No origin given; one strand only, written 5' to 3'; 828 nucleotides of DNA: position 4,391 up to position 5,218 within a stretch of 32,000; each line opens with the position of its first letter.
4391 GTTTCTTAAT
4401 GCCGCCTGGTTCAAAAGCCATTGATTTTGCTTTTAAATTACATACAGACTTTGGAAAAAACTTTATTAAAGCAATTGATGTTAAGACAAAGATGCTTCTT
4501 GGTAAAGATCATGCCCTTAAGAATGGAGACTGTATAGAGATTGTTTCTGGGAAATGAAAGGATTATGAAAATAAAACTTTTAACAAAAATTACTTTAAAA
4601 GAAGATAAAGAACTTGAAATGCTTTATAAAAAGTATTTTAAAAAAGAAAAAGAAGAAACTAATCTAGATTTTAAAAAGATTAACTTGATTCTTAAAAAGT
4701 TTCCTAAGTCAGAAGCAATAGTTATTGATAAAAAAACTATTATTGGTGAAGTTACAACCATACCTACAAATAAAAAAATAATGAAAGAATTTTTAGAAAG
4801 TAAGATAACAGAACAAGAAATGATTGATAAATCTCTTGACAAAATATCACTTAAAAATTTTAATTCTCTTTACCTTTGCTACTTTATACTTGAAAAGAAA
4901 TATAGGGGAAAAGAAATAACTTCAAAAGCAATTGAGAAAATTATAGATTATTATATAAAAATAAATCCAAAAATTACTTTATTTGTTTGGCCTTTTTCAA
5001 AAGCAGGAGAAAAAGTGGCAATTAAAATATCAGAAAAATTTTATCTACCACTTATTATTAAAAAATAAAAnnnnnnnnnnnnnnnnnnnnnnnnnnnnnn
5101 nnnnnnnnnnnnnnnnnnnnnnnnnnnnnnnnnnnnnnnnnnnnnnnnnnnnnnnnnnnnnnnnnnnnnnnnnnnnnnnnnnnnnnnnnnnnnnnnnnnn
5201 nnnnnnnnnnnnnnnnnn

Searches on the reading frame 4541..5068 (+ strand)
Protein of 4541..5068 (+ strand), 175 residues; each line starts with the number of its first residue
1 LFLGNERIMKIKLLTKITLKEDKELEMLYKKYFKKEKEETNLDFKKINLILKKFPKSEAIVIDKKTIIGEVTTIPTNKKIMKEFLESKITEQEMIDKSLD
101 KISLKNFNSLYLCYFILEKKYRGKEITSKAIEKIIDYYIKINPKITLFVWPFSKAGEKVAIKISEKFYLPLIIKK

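Call 3: search_protein_families(library=pfam, proteins=[window:4541-5068:+], max_evalue=0.01)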
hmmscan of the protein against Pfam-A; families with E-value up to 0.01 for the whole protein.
window:4541-5068:+ (175 aa): 2 families
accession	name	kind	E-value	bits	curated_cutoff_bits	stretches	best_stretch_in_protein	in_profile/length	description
PF22462.2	Ctf19_RWD2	-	0.0067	17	26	0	81-139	3-62/77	Ctf19, second RWD domain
PF06018.20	CodY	-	0.0081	16.1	29.5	1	36-98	16-78/177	CodY GAF-like domain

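Call 4: search_protein_families(library=ncbifam, proteins=[window:4541-5068:+], max_evalue=0.01)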
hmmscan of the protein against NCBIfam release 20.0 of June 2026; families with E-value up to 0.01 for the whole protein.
window:4541-5068:+ (175 aa): 1 family
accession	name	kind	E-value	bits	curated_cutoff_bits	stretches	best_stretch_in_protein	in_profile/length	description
NF003170.0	PRK04158.1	equivalog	0.0033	16.8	255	1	35-103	16-84/259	GTP-sensing pleiotropic transcriptional regulator CodY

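Call 79: search_protein_families(library=padloc, proteins=[window:4541-5068:+], max_evalue=0.01)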
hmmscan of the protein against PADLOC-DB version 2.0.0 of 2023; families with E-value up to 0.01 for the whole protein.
window:4541-5068:+ (175 aa): 0 families
